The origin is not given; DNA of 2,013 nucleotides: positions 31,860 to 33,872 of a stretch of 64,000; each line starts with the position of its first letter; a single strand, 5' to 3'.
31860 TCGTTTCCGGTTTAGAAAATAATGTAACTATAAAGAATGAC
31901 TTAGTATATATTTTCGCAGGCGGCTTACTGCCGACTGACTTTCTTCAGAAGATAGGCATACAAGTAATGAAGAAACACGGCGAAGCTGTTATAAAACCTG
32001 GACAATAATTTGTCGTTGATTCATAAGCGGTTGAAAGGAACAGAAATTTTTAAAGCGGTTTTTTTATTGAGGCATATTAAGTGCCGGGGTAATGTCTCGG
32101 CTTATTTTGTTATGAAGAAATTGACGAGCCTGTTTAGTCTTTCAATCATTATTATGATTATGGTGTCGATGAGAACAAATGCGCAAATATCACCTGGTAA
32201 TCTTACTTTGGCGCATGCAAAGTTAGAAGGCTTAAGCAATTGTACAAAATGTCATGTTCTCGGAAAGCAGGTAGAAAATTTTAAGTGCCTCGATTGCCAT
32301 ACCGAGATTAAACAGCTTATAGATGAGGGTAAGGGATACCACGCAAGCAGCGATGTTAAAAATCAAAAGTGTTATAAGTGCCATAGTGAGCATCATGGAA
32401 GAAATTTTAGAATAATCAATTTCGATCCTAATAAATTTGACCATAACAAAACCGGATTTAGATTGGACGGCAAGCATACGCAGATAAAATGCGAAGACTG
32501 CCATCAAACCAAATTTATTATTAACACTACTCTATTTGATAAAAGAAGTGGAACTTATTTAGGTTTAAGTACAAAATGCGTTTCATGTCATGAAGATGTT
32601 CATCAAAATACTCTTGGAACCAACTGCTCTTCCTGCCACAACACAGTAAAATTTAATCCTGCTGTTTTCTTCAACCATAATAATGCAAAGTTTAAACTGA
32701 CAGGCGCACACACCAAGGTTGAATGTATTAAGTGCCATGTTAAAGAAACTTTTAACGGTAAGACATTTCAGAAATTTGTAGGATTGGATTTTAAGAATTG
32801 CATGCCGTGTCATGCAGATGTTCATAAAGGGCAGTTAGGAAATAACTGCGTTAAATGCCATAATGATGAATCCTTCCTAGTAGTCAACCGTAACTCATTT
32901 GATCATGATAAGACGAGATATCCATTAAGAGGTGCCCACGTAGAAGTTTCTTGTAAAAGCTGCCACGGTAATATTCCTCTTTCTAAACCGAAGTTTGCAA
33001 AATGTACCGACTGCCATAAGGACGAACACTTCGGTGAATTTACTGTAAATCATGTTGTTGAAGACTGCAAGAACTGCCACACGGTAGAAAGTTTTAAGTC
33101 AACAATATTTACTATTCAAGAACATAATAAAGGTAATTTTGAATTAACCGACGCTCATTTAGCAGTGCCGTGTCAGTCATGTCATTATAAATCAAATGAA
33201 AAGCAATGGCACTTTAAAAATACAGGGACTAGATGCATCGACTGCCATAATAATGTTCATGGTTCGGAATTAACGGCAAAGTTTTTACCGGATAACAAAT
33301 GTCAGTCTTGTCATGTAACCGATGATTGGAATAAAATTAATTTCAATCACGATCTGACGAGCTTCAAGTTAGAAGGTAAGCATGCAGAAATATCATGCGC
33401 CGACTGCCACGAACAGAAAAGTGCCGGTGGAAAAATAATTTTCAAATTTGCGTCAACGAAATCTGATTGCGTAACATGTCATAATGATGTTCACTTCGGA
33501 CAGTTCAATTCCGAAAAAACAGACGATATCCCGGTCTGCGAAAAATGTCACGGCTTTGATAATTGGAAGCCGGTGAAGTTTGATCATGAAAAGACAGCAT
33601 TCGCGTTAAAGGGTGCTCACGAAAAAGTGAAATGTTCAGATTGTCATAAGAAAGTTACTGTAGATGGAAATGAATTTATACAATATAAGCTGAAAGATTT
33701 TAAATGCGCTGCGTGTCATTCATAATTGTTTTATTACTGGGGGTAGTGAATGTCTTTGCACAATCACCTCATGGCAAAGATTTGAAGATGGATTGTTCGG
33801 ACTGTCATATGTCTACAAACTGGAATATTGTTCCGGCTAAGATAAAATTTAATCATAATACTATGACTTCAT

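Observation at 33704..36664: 986-aa cytochrome with 39 CXXCH (plus one CX3CH) organised as about 13 concatenated c7-type triheme modules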

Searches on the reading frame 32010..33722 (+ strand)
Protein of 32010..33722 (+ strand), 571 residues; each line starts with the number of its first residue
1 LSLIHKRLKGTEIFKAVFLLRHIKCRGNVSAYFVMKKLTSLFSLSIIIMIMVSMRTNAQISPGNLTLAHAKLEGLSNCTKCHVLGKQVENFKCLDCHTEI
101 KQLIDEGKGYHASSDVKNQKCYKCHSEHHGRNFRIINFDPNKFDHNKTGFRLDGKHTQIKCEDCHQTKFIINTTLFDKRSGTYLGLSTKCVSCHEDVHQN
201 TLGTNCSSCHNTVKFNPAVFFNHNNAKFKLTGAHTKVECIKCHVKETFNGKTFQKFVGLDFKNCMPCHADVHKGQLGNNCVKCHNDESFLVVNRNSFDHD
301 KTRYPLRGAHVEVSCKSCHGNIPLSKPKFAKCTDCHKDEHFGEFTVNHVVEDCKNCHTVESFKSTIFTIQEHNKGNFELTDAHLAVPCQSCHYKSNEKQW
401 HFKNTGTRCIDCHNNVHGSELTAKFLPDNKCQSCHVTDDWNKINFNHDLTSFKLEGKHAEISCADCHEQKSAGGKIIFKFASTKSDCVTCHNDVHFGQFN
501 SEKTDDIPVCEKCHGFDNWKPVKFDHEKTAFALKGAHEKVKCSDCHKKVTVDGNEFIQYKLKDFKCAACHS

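Call 9: search_protein_families(library=pfam, proteins=[window:32010-33722:+], max_evalue=0.001)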
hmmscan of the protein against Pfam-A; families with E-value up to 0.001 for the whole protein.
window:32010-33722:+ (571 aa): 4 families
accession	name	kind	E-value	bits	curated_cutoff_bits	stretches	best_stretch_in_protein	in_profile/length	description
PF14522.11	Cytochrome_C7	-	4e-23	81.4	24.8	1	157-211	12-67/67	Cytochrome c7 and related cytochrome c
PF14537.11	Cytochrom_c3_2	-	9.7e-18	64.9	25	1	76-130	7-69/79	Cytochrome c3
PF02085.21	Cytochrom_CIII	-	1.1e-13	51.8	22.9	0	65-129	21-86/101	Class III cytochrome C family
PF22113.1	Mtrc-MtrF_II-IV_dom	-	5.3e-09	36.3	30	0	330-363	7-41/176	Outer membrane cytochrome MtrC/MtrF-like, domains II/IV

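Call 27: search_protein_families(library=ncbifam, proteins=[window:32112-33722:+], max_evalue=0.1)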
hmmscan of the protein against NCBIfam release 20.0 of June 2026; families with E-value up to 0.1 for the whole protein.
window:32112-33722:+ (537 aa): 11 families
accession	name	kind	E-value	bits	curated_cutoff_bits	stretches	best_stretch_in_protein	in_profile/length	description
TIGR03508.1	decahem_SO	subfamily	3.3e-16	59.6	192.2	5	353-480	72-196/258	DmsE family decaheme c-type cytochrome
NF040968.1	FeS_ExtO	equivalog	7.1e-11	41.5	200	3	193-308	29-143/416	selenite/tellurite reduction operon b-type cytochrome iron-sulfur cluster-binding subunit ExtO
NF040967.1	cytc_ExtN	equivalog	1e-10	41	200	3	193-308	29-143/415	selenite/tellurite reduction operon c-type cytochrome ExtN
NF045713.1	CxxCH_16_HmcA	equivalog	1.8e-07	30.2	400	3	230-304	475-540/541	sulfate respiration complex hexadecaheme cytochrome HmcA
TIGR03153.1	cytochr_NrfH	equivalog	1.4e-06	28.4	134.2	1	53-93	99-135/138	cytochrome c nitrite reductase small subunit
NF041028.1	decahem_GSU2203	exception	2.7e-05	23.5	325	1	345-481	95-233/317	GSU2203 family decaheme c-type cytochrome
NF008659.0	PRK11659.1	equivalog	0.00021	21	184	0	395-465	111-175/188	cytochrome c nitrite reductase pentaheme subunit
TIGR03146.1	cyt_nit_nrfB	equivalog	0.00064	20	166.6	0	123-239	10-120/145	cytochrome c nitrite reductase pentaheme subunit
TIGR03507.1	decahem_SO1788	subfamily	0.0016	17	209.3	1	406-484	234-306/672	OmcA/MtrC family decaheme c-type cytochrome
TIGR04315.1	octaheme_Shew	subfamily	0.0021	17.1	375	1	459-536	178-250/440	tetrathionate reductase family octaheme c-type cytochrome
TIGR04257.1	nanowire_3heme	domain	0.0098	16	40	1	113-177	12-75/75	c(7)-type cytochrome triheme domain-containing protein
